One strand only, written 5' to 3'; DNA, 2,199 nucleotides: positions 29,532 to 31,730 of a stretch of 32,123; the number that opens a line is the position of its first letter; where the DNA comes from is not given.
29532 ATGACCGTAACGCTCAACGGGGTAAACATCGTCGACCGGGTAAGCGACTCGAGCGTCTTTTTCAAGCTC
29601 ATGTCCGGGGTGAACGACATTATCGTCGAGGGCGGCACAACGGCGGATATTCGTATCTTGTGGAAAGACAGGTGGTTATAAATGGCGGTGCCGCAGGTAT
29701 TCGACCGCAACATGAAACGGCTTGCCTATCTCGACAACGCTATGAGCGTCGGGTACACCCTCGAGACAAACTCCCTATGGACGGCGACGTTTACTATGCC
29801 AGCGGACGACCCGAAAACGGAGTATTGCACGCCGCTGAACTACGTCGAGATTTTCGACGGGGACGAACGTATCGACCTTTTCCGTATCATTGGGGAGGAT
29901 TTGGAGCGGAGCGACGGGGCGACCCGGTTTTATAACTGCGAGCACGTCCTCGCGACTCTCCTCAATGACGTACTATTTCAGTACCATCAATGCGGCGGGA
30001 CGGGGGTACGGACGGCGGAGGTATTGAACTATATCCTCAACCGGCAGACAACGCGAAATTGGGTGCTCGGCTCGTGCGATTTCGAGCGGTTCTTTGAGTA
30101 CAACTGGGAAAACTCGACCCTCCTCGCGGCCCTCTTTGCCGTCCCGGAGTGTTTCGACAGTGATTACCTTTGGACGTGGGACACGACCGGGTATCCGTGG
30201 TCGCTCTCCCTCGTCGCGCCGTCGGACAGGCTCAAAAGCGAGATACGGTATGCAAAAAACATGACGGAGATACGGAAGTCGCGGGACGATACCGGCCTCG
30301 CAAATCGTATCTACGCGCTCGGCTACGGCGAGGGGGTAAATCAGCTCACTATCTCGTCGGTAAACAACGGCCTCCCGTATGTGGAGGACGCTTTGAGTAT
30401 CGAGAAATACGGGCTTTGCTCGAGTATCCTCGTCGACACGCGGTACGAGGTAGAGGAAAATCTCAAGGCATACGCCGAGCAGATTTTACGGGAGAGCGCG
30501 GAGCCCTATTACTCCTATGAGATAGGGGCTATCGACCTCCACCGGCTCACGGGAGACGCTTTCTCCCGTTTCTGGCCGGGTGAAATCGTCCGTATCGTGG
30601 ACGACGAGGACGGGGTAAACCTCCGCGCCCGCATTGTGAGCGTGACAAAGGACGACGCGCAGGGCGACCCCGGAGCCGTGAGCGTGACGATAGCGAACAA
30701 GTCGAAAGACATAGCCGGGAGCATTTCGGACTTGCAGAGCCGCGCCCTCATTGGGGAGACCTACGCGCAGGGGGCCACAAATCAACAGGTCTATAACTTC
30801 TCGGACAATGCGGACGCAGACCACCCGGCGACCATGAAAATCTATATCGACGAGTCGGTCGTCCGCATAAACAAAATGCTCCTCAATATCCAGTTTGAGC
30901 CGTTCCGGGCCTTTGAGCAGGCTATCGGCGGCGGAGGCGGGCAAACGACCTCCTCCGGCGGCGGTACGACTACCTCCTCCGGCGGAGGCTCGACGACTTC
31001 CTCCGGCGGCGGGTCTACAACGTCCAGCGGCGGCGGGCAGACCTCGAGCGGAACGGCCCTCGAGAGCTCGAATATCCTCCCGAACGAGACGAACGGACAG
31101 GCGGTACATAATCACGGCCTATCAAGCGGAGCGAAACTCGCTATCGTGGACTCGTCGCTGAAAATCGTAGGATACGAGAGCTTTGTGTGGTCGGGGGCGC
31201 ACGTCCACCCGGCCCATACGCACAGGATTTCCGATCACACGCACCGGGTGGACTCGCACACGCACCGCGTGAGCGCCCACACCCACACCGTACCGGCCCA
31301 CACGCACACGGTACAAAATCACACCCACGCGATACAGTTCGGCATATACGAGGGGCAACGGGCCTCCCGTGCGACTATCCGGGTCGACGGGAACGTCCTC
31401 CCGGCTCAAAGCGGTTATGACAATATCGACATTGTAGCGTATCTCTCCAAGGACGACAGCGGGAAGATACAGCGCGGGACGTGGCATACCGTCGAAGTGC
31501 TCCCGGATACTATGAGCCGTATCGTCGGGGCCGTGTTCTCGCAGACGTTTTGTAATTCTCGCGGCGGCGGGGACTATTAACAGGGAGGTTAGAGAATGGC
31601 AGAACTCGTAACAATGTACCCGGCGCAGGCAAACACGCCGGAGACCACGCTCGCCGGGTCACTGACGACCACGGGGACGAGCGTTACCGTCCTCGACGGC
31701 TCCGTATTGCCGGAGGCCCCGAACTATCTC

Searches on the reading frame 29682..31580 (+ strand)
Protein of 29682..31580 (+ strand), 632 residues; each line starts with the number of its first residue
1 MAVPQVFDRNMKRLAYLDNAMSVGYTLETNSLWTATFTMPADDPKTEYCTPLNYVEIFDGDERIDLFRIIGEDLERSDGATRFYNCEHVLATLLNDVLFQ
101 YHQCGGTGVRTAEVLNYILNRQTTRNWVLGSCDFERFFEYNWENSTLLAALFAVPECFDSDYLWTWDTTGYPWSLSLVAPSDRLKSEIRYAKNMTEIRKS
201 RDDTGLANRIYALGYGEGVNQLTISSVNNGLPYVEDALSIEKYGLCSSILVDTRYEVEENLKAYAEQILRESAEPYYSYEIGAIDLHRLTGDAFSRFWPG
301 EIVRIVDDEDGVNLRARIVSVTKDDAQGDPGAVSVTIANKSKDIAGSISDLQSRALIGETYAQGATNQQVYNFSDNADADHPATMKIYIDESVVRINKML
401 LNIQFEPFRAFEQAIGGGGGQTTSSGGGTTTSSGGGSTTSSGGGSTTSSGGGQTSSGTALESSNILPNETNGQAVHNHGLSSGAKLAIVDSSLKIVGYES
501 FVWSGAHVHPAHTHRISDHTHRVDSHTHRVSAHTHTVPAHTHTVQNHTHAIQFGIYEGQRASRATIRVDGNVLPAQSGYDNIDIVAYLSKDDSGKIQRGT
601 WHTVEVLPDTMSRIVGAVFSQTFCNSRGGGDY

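Call 79: search_protein_families(library=pfam, proteins=[window:29682-31580:+], max_evalue=0.001)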
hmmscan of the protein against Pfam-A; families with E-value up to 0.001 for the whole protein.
window:29682-31580:+ (632 aa): 1 family
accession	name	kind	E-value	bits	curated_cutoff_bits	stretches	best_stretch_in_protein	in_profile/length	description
PF06605.17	Prophage_tail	-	1.1e-39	137.1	31.3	1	104-346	15-245/250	Prophage endopeptidase tail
